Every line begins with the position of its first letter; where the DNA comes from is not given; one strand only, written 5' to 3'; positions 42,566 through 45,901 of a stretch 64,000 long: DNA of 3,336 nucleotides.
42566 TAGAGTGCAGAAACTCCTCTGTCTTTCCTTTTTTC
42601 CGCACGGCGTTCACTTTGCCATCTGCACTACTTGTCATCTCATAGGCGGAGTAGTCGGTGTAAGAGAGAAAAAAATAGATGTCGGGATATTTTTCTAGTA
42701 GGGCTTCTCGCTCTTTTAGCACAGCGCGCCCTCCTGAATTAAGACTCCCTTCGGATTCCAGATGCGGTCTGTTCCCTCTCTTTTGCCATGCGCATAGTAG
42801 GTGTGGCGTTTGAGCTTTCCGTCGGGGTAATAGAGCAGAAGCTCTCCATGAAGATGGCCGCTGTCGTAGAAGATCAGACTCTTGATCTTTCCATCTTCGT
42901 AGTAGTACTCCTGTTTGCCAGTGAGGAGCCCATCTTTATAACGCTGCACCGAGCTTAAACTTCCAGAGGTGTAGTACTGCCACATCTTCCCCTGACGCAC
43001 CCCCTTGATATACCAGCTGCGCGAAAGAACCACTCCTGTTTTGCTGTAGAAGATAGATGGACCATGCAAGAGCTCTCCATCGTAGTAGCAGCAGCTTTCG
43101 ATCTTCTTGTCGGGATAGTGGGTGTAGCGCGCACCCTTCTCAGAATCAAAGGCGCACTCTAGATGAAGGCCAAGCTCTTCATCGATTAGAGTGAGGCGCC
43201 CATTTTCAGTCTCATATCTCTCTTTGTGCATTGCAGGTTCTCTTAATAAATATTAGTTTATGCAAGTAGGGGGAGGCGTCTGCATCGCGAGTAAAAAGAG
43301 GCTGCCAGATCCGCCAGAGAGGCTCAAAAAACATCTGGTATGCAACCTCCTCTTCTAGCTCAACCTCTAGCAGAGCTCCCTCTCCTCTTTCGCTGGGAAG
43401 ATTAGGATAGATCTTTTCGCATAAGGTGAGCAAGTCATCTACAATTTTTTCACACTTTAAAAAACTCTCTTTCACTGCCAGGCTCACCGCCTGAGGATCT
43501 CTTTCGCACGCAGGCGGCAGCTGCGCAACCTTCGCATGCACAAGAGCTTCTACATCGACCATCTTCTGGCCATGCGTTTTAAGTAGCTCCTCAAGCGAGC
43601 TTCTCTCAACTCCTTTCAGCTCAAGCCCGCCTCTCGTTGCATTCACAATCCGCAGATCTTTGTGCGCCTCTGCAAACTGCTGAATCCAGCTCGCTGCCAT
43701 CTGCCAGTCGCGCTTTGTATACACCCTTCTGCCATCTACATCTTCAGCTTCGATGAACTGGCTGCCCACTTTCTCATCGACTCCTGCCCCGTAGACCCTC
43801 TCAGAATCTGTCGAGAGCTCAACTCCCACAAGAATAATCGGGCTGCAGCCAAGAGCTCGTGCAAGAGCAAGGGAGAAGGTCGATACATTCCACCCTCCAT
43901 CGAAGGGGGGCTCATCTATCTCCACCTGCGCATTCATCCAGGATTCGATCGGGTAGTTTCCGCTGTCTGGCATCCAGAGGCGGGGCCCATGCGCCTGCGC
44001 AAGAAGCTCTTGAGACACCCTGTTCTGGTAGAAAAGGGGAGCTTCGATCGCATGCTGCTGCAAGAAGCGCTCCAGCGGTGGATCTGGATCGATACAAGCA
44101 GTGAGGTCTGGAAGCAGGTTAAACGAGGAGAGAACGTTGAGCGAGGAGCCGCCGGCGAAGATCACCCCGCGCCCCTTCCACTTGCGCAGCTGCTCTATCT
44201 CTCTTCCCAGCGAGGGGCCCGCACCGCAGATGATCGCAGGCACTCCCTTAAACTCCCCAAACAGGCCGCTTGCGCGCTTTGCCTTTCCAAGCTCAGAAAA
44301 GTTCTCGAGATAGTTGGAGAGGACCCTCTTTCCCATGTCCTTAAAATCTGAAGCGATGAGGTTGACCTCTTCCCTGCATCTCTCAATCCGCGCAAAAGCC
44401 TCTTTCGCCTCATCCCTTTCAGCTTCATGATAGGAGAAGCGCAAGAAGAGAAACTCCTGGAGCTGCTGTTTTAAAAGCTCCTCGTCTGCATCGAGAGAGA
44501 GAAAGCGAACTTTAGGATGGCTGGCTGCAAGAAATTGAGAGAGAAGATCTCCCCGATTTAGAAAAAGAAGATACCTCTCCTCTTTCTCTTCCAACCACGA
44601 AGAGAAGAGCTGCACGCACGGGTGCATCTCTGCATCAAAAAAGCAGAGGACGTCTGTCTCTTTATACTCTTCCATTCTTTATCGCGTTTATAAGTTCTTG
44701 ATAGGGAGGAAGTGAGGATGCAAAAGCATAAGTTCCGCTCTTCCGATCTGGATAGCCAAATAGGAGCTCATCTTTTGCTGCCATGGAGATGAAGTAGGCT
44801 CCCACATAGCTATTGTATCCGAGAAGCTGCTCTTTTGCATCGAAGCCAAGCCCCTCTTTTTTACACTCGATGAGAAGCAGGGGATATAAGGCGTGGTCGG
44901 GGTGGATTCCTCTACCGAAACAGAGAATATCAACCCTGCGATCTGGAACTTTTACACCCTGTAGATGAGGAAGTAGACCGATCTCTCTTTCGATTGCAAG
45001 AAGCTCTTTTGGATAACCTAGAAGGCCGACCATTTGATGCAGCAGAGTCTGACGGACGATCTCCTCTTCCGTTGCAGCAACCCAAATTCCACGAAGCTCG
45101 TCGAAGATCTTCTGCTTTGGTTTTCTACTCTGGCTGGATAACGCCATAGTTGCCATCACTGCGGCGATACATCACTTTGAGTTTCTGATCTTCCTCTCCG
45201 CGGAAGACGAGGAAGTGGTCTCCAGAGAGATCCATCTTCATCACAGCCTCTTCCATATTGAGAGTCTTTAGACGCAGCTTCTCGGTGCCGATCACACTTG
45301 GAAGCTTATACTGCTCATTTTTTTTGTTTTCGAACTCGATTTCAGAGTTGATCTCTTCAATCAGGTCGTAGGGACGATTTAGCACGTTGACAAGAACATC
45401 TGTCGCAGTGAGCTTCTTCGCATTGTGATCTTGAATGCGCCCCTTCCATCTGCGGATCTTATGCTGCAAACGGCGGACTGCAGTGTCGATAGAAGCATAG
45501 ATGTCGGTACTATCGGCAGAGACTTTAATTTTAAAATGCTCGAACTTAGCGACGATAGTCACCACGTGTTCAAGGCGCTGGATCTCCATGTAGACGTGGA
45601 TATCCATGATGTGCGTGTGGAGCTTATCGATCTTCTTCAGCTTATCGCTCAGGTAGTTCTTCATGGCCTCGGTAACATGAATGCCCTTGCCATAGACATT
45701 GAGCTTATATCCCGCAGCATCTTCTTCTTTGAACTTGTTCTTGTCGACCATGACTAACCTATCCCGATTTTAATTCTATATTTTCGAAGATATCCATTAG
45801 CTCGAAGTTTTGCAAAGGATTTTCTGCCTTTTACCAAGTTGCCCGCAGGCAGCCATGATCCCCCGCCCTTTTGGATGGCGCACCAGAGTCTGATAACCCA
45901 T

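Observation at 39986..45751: Translationally coupled hpf - HsdR_N - DUF115 - MORN - DUF115 operon beside a receiver-less sigma-54 activator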

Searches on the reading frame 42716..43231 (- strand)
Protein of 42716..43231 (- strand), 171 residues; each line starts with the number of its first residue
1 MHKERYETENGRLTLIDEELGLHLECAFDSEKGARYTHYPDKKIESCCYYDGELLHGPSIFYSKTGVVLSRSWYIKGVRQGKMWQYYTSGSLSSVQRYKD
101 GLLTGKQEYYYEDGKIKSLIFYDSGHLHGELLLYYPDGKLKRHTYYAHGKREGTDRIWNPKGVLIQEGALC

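Call 3: search_protein_families(library=pfam, proteins=[window:42716-43231:-], max_evalue=0.01)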
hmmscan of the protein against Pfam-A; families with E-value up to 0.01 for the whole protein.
window:42716-43231:- (171 aa): 2 families
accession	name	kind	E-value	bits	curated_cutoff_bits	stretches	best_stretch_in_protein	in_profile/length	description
PF07661.19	MORN_2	-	4.9e-15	54.3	29.6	2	103-123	1-21/22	MORN repeat variant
PF22648.2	SET7_N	-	0.0092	16.2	27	0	74-116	1-44/74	Histone H3 K4-specific methyltransferase SET7 N-terminal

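Call 4: search_protein_families(library=ncbifam, proteins=[window:42716-43231:-], max_evalue=0.01)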
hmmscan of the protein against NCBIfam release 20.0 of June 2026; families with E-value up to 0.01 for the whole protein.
window:42716-43231:- (171 aa): 1 family
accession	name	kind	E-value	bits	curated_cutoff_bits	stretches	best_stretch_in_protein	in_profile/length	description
NF033566.1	adhes_LIC20035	equivalog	7.1e-08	31.7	250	1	32-169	117-259/434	LIC20035 family adhesin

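Call 60: search_solved_structures(query=window:42716-43231:-, max_evalue=1, show_alignments=1)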
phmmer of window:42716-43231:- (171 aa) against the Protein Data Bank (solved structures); distinct sequences matched with E-value up to 1: 13.
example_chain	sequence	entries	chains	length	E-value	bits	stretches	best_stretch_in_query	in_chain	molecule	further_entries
1mt6_A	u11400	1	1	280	7.1e-06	28.9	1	33-130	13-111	SET9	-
1h3i_A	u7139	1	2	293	8e-06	28.8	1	32-130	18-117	HISTONE H3 LYSINE 4 SPECIFIC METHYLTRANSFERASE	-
1n6c_A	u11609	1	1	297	1.3e-05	28.1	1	39-131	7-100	SET domain-containing protein 7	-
1muf_A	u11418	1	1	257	4e-05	26.5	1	48-131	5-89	SET9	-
6nvy_B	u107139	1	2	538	0.56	13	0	53-125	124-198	Penicillin G acylase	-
1xqh_A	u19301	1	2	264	0.57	13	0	73-131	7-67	Histone-lysine N-methyltransferase, H3 lysine-4 specific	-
5yzv_A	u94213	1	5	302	0.89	12.3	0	124-160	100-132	Probable serine/threonine-protein kinase PkwA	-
5eg2_A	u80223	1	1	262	0.89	12.3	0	74-131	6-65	Histone-lysine N-methyltransferase SETD7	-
2f69_A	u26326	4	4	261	0.95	12.2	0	74-131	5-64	Histone-lysine N-methyltransferase, H3 lysine-4 specific SET7 | Histone-lysine N-methyltransferase SETD7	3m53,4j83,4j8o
4j7f_A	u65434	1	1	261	0.95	12.2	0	74-131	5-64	Histone-lysine N-methyltransferase SETD7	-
4j7i_A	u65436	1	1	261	0.95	12.2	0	74-131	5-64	Histone-lysine N-methyltransferase SETD7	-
3m57_A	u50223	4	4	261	0.95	12.2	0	74-131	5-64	Histone-lysine N-methyltransferase SETD7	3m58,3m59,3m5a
3m54_A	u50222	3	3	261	0.98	12.2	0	74-131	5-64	Histone-lysine N-methyltransferase SETD7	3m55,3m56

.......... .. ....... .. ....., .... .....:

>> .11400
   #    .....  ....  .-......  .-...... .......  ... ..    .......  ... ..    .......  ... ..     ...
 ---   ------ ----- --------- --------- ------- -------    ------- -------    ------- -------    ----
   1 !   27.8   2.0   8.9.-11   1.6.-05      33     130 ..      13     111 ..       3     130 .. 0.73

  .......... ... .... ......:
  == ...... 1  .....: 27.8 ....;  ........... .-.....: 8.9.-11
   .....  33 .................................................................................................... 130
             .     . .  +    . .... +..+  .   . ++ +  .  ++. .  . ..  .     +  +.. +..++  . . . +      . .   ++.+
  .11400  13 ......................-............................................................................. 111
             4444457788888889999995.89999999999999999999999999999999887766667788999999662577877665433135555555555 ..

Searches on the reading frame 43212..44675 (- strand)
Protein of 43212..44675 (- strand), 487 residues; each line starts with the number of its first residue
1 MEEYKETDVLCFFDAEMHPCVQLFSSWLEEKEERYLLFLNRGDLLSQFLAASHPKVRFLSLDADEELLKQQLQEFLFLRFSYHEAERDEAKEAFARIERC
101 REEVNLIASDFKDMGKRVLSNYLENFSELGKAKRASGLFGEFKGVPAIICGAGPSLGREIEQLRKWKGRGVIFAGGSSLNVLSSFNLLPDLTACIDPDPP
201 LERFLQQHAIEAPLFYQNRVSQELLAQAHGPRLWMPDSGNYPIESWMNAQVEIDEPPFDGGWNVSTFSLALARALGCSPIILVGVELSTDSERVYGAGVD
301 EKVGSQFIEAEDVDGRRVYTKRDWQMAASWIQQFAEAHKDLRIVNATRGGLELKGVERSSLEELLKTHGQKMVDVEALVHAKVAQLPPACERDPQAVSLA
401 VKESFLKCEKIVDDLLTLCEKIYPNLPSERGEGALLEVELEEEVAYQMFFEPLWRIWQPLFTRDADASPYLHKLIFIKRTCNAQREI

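Call 3: search_protein_families(library=pfam, proteins=[window:43212-44675:-], max_evalue=0.01)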
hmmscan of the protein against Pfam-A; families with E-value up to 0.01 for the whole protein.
window:43212-44675:- (487 aa): 1 family
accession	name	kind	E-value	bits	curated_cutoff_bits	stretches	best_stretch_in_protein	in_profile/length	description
PF01973.23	MptE-like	-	1.1e-32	113.6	34.6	1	120-289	1-168/171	6-hydroxymethylpterin diphosphokinase MptE-like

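Call 4: search_protein_families(library=ncbifam, proteins=[window:43212-44675:-], max_evalue=0.01)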
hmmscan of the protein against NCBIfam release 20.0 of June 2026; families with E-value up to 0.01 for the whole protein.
window:43212-44675:- (487 aa): 1 family
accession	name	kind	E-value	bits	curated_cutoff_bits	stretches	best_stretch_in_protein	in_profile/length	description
NF050051.1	FlagModPseD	domain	1.5e-07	30.4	670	1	146-193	229-276/640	flagellin modification protein PseD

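Call 20: search_solved_structures(query=window:43212-44675:-, max_evalue=1, show_alignments=1)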
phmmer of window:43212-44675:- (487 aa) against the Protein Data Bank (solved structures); distinct sequences matched with E-value up to 1: 5.
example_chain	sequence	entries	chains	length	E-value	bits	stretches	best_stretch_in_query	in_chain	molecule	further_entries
9mfc_A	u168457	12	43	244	0.18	13.8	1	115-161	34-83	Purine nucleoside phosphorylase, putative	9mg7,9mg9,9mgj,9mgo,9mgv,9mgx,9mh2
3wks_C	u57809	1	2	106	0.37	12.8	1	71-111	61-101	Uncharacterized protein MJ1481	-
2le1_A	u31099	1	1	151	0.5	12.3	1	251-323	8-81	Uncharacterized protein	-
5mu5_A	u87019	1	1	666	0.5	12.3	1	145-197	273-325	Uncharacterized protein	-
3io3_A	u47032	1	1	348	0.61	12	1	295-359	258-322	DEHA2D07832p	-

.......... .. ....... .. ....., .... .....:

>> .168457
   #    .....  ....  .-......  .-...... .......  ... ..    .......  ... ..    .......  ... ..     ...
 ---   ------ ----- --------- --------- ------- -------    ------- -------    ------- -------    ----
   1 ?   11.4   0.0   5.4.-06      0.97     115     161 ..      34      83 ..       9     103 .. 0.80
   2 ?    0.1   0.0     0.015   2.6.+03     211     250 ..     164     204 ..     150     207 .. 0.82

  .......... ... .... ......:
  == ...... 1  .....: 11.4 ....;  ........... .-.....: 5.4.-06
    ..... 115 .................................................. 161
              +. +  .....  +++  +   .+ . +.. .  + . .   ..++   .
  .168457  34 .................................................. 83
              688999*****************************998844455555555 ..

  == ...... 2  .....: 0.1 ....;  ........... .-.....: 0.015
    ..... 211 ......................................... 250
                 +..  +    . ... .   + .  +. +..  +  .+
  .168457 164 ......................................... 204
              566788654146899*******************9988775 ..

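Call 22: find_homologous_proteins(query=window:43212-44675:-, max_evalue=0.00001)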
Query window:43212-44675:- (487 aa): 347 proteins with E <= 0.00001 among 8000 candidates; the best 120 are listed.
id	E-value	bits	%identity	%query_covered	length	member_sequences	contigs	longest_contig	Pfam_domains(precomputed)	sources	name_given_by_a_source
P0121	0.0e+0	1111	100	100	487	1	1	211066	PF01973.24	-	-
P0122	9.7e-206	702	64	100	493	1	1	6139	PF01973.24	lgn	-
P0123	4.7e-198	677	62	100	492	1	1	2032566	PF01973.24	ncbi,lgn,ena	-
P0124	1.5e-197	675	60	100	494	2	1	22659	PF01973.24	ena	-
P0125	7.3e-167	574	52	98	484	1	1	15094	PF01973.24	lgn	-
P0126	4.2e-163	562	53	98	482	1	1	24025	PF01973.24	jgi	jgi:hypothetical protein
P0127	2.7e-157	543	52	98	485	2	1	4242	PF01973.24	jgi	jgi:hypothetical protein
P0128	4.9e-152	525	50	98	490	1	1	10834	PF01973.24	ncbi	-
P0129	3.2e-150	519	50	98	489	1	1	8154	PF01973.24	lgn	-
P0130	2.8e-118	414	48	87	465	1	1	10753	PF01973.24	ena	-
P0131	5.3e-118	413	43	98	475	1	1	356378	PF01973.24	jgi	jgi:hypothetical protein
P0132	5.7e-116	406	43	99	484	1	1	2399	PF01973.24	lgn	-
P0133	1.3e-109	385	43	89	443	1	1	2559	PF01973.24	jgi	jgi:hypothetical protein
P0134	4.9e-109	383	39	98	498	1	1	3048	PF01973.24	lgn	-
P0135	1.6e-108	382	41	98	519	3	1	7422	PF01973.24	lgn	-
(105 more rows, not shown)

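Call 46: predict_structure(alignment_id=A2)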
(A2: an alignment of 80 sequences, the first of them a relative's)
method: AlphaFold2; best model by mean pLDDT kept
length: 487 residues; sequences in the alignment: 80
mean_pLDDT: 94.9   pTM: 0.92
mean pLDDT of the five models: 94.9, 94.3, 94.4, 94.1, 93.6
residues with pLDDT >= 90: 441; 70-90: 44; 50-70: 2; < 50: 0
segments of 3 or more residues with pLDDT < 50: none
pLDDT, mean of each block of 10 residues (from residue 1): 92 94 95 96 82 91 94 94 92 94 90 92 97 98 98 97 98 97 97 96 93 98 96 96 96 97 96 98 97 90 92 97 94 97 97 98 98 98 98 97 97 98 94 98 98 94 84 95 81
secondary structure, 60 per line:
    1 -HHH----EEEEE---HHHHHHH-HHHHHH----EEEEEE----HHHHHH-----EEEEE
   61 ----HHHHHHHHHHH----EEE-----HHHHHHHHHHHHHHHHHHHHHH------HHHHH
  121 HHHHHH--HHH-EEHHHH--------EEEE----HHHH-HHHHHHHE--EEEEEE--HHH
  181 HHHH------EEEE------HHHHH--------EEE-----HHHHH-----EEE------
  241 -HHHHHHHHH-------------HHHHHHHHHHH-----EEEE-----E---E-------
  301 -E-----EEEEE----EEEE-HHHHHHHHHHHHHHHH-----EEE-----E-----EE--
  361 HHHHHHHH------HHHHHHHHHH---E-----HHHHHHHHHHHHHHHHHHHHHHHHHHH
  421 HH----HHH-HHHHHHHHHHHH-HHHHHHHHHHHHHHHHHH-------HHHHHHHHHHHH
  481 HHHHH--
elements in order: E9-13 H17-23 H25-30 E35-40 H45-50 E56-60 H65-75 E80-82 H88-109 H116-126 H135-138 E147-150 H155-158 H160-166 E170-175 H178-184 E191-194 H201-205 E214-216 H222-226 E232-234 H242-250 H264-274 E280-283 E308-312 E317-320 H322-337 E343-345 H361-368 H375-384 H394-422 H431-442 H444-461 H469-485

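Call 50: fold_search(model_id=the predicted structure, library=pdb)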
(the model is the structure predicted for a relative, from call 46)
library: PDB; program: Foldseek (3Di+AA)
matches with E <= 10: 1291; with E <= 0.001: 10
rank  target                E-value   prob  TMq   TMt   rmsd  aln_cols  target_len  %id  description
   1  5mu5                  9.8e-17  1.00  0.52  0.42   9.4       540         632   14  Structure of MAf glycosyltransferase from Magnetospirillum magneticum AMB-1 (released 2017-11-15)
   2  8sd5_C                3.0e-05  1.00  0.28  0.57   4.7       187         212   18  Crystal structure of HPPK from Methanocaldococcus jannaschii (released 2024-07-03)
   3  8sd5_A                1.0e-04  1.00  0.29  0.58   4.6       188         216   19  Crystal structure of HPPK from Methanocaldococcus jannaschii (released 2024-07-03)
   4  8sd5_B                1.3e-04  1.00  0.29  0.59   4.7       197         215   20  Crystal structure of HPPK from Methanocaldococcus jannaschii (released 2024-07-03)
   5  9hmz_D                1.9e-04  1.00  0.22  0.31  14.6       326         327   13  Structure of Corynebacterium glutamicum SteA, a cell division regulator (released 2025-07-30)
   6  8sbu_B                3.1e-04  1.00  0.29  0.25  10.1       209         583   20  Crystal structure of MBP fusion with HPPK from Methanocaldococcus jannaschii (released 2024-07-03)
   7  9hmz_A                4.2e-04  0.99  0.22  0.30  14.7       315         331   12  Structure of Corynebacterium glutamicum SteA, a cell division regulator (released 2025-07-30)
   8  9hmz_G                5.3e-04  0.99  0.21  0.30  13.8       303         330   11  Structure of Corynebacterium glutamicum SteA, a cell division regulator (released 2025-07-30)
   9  8sbu_A                7.4e-04  1.00  0.28  0.24  13.6       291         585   16  Crystal structure of MBP fusion with HPPK from Methanocaldococcus jannaschii (released 2024-07-03)
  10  9hmy                  8.7e-04  0.97  0.21  0.29  14.8       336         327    9  Structure of Mycobacterium tuberculosis SteA (Rv1697), a cell division regulator (released 2025-07-30)
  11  7u35_C                4.8e-03  0.25  0.11  0.13  22.1       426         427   11  Crystal Structure of UDP-N-acetylmuramoylalanine--D-glutamate ligase (MurD) from Pseudomonas aeruginosa PAO1 in comple (released 2022-03-09)
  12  8v8y                  7.4e-03  0.30  0.13  0.14  20.0       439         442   11  Crystal Structure of Apo UDP-N-acetylmuramoylalanine--D-glutamate ligase (MurD) from E. coli (Orthorhombic P form) (released 2023-12-13)
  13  7u35_B                1.0e-02  0.23  0.13  0.14  22.5       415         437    9  Crystal Structure of UDP-N-acetylmuramoylalanine--D-glutamate ligase (MurD) from Pseudomonas aeruginosa PAO1 in comple (released 2022-03-09)
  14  4l4u                  1.7e-02  0.18  0.12  0.15  20.6       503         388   11  Crystal structure of construct containing A. aeolicus NtrC1 receiver, central and DNA binding domains (released 2013-08-28)
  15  7ncc_A                1.9e-02  0.16  0.12  0.18  24.3       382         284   12  Crystal structure of fructose-bisphosphate aldolase FBAP from Bacillus methanolicus (released 2021-02-17)
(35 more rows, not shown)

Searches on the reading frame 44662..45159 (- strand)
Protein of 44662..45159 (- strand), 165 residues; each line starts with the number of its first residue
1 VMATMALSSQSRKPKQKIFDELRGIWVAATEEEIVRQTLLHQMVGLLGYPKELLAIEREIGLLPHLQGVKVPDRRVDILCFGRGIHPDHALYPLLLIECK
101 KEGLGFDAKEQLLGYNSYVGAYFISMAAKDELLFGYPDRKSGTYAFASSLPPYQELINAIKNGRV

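Call 3: search_protein_families(library=pfam, proteins=[window:44662-45159:-], max_evalue=0.01)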
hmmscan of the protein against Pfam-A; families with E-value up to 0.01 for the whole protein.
window:44662-45159:- (165 aa): 1 family
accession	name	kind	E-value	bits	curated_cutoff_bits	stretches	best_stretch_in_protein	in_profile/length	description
PF13588.12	HSDR_N_2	-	1e-11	45.3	25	1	32-151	2-110/110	Type I restriction enzyme R protein N terminus (HSDR_N)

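Call 4: search_protein_families(library=ncbifam, proteins=[window:44662-45159:-], max_evalue=0.01)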
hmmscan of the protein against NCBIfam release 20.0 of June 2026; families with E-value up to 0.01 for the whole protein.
window:44662-45159:- (165 aa): 0 families

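Call 59: search_solved_structures(query=window:44662-45159:-, max_evalue=1, show_alignments=2)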
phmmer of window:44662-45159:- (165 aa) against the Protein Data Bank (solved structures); distinct sequences matched with E-value up to 1: 0.

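Call 65: find_homologous_proteins(query=window:44662-45159:-, max_evalue=0.001)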
Query window:44662-45159:- (165 aa): 180 proteins with E <= 0.001 among 309 candidates; the best 120 are listed.
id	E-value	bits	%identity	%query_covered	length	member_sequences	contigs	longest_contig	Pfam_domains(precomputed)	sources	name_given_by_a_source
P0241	5.5e-102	357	100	98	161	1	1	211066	PF13588.13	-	-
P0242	6.2e-63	230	67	99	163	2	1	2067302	PF13588.13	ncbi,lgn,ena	-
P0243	1.4e-61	225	64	97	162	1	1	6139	PF13588.13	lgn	-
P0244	7.8e-58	213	64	92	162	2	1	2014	PF13588.13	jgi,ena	jgi:hypothetical protein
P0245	2.5e-56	208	66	96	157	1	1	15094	PF13588.13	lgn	-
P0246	5.5e-56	207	64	96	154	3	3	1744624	PF13588.13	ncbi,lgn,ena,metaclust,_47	metaclust:\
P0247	2.5e-52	195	59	98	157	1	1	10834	PF13588.13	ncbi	-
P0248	2.5e-51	192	60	99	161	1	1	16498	PF13588.13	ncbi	ncbi:MAG: type I restriction enzyme HsdR N-terminal domain-containing protein [Chlamydiales bacteriu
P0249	3.6e-51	191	56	98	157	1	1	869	PF13588.13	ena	-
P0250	1.5e-50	189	59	98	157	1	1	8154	PF13588.13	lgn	-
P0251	2.2e-50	189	57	98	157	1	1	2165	PF13588.13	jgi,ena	-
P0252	2.9e-50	188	60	97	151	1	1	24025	PF13588.13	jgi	jgi:hypothetical protein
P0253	5.1e-50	188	56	95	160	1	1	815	PF13588.13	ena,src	-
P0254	5.1e-50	188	56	95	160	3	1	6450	PF13588.13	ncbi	-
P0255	6.5e-47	177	52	93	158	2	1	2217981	PF13588.13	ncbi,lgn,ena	-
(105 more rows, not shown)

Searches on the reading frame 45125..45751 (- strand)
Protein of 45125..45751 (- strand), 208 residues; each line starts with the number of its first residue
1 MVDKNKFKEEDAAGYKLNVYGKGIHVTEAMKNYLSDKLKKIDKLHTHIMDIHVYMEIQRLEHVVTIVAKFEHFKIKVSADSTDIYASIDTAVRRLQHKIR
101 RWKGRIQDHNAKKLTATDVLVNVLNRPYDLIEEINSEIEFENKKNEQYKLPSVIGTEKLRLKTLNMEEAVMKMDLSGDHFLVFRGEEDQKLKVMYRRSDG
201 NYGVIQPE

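Call 3: search_protein_families(library=pfam, proteins=[window:45125-45751:-], max_evalue=0.01)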
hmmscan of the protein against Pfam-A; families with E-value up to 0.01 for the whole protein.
window:45125-45751:- (208 aa): 2 families
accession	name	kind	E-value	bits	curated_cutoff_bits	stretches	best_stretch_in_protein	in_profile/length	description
PF16321.10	Ribosom_S30AE_C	-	3.3e-18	65.6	25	1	151-204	4-57/57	Sigma 54 modulation/S30EA ribosomal protein C terminus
PF02482.25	Ribosomal_S30AE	-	6e-16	59.4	23.7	1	18-106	2-87/88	Sigma 54 modulation protein / S30EA ribosomal protein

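Call 4: search_protein_families(library=ncbifam, proteins=[window:45125-45751:-], max_evalue=0.01)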
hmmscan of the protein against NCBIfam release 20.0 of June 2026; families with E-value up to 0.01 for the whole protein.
window:45125-45751:- (208 aa): 3 families
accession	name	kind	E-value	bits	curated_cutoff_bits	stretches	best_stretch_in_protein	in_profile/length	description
TIGR00741.1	yfiA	equivalog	3.9e-18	65.8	40.9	1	16-112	2-101/102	ribosome hibernation-promoting factor, HPF/YfiA family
NF007780.0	PRK10470.1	equivalog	3.2e-11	43.4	125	1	16-109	2-95/95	ribosome hibernation promoting factor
NF007654.0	PRK10324.1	equivalog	8e-07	29.6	158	1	17-103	3-89/113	ribosome-associated translation inhibitor RaiA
